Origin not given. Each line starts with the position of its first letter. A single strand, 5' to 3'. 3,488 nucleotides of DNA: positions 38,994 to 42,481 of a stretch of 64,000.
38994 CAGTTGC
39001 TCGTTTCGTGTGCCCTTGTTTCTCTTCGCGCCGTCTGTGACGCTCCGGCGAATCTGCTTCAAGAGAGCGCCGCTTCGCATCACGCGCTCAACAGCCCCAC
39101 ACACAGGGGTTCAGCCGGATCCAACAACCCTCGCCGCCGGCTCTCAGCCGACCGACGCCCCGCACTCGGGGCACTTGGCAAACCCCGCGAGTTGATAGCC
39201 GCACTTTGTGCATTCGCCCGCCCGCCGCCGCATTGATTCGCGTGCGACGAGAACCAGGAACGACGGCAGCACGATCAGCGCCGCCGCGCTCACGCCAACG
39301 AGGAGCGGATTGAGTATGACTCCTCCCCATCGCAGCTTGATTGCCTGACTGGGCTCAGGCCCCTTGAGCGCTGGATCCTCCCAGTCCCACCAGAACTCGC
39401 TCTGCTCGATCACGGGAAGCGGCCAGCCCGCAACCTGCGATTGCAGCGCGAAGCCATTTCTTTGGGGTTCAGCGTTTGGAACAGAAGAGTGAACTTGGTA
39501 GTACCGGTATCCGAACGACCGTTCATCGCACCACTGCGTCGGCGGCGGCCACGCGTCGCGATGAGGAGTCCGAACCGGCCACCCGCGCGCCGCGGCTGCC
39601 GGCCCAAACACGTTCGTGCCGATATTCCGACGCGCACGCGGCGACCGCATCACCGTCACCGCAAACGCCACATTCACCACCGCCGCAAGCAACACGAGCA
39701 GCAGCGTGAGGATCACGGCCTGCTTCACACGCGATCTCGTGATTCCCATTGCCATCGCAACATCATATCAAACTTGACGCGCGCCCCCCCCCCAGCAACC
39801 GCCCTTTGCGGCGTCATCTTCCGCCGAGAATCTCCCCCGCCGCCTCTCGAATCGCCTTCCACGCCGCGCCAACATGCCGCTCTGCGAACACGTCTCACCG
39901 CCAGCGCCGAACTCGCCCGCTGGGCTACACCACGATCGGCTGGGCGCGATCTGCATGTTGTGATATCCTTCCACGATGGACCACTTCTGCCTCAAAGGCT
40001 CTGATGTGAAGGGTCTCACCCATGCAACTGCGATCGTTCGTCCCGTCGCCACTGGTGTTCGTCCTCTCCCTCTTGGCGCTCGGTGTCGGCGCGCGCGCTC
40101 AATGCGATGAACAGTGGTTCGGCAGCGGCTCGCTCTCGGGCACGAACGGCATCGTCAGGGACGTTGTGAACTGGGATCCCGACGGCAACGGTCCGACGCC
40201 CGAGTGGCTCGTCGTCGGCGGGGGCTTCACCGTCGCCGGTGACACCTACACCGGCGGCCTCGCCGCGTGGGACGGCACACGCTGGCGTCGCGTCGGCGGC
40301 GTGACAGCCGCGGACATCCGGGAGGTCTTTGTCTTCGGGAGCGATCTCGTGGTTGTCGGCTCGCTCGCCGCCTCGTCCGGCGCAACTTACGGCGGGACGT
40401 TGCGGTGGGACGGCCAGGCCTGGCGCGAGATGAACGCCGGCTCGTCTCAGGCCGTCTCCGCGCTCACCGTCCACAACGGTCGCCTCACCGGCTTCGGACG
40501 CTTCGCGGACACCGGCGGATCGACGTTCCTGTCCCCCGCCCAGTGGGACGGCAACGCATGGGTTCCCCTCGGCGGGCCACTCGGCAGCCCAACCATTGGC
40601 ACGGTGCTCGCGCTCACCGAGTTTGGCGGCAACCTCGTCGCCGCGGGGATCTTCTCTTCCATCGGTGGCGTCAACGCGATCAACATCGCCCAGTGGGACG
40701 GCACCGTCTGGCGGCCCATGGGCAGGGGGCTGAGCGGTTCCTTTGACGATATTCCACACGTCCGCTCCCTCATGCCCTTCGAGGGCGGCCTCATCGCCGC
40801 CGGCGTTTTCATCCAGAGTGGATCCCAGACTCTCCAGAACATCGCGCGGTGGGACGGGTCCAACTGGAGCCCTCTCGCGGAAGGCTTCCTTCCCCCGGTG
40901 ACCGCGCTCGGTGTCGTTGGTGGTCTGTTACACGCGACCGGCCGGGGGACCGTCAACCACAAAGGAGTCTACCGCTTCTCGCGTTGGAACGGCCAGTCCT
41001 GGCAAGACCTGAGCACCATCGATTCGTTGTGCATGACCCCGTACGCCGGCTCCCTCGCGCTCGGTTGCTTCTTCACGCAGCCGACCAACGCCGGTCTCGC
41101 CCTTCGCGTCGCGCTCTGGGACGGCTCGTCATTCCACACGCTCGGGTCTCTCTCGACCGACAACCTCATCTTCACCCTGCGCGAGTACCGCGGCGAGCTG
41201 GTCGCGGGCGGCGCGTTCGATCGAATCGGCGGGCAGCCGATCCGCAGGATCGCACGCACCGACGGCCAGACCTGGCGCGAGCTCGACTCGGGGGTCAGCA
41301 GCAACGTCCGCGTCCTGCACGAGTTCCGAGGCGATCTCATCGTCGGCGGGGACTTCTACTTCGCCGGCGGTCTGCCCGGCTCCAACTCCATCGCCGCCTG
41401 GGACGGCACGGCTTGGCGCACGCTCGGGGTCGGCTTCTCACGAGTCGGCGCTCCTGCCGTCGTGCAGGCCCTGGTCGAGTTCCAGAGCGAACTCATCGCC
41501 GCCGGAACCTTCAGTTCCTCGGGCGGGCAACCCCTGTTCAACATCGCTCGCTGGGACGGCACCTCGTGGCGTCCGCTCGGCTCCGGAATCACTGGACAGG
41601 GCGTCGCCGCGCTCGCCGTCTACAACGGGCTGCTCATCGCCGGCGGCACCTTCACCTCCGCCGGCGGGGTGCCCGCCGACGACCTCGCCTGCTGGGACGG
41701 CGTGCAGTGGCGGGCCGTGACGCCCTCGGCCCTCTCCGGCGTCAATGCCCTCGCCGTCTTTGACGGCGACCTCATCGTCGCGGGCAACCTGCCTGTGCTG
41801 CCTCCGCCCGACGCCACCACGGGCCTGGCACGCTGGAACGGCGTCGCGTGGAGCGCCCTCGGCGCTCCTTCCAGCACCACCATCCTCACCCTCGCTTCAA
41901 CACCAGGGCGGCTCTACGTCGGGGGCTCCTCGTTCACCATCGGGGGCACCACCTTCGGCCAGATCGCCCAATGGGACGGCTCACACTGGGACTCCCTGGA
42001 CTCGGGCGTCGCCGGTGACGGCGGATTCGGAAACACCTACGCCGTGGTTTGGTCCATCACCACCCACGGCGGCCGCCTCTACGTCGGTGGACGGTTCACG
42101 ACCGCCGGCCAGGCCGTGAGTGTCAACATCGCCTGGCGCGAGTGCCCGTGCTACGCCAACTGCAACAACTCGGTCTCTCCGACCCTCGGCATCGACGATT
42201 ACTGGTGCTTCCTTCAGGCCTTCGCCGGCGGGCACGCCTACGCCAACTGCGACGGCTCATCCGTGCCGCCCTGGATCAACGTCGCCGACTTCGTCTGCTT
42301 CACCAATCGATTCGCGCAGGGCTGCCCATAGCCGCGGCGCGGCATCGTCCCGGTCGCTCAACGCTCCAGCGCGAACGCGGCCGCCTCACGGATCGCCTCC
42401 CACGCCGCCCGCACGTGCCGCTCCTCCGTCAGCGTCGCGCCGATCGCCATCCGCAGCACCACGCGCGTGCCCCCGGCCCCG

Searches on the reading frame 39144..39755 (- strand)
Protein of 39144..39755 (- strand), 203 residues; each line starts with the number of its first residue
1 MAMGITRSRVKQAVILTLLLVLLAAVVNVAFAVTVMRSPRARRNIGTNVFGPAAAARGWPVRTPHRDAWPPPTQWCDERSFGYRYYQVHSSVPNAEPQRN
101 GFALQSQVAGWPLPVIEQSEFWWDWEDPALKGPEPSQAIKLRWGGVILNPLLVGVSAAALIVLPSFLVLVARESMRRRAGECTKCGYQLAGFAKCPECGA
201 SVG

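Call 39: find_encoding_contigs(protein=window:39144-39755:-, flank=3000, max_places=10)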
Protein window:39144-39755:- (203 aa): 2 contigs read that carry it; 2 places shown.
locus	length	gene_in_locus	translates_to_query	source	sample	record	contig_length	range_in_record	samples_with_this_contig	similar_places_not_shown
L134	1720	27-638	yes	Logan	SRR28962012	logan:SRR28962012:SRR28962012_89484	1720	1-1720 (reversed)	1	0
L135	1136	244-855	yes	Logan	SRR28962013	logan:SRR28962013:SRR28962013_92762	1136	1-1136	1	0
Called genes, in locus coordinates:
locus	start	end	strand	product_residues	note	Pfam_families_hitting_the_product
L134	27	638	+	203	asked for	-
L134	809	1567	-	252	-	-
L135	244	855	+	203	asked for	-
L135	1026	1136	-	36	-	?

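Call 51: search_protein_families(library=ncbifam, proteins=[window:39144-39755:-], max_evalue=0.01)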
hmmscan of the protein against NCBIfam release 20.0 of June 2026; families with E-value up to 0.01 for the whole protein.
window:39144-39755:- (203 aa): 0 families

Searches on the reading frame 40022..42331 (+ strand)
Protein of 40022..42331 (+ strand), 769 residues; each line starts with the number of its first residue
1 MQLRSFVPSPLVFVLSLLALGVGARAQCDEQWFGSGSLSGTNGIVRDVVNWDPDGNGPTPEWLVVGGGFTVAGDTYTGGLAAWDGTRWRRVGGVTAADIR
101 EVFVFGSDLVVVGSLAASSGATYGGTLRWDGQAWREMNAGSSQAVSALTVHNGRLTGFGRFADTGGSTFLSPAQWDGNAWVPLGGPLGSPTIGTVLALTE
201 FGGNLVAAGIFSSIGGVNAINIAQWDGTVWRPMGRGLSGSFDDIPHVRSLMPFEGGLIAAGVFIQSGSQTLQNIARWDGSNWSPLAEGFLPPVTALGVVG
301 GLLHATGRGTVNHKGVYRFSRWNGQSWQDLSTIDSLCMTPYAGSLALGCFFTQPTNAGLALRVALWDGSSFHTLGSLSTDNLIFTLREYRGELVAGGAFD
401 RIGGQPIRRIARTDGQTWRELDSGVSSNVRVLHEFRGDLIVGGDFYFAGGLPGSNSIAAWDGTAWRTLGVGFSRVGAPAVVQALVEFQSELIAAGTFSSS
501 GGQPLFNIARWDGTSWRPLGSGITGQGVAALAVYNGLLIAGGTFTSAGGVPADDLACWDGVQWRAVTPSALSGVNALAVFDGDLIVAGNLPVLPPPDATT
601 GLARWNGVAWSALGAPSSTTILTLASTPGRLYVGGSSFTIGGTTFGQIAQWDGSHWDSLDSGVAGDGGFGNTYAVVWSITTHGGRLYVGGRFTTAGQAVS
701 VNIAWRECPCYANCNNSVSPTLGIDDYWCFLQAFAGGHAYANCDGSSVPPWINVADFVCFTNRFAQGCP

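Call 51: search_protein_families(library=ncbifam, proteins=[window:40022-42331:+], max_evalue=0.01)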
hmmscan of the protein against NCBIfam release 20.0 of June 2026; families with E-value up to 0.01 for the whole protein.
window:40022-42331:+ (769 aa): 1 family
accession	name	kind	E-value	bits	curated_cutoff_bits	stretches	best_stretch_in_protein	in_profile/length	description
NF041540.1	dockerin_GC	domain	1.9e-05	24.9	29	1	721-768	17-67/67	GC-type dockerin domain-anchored protein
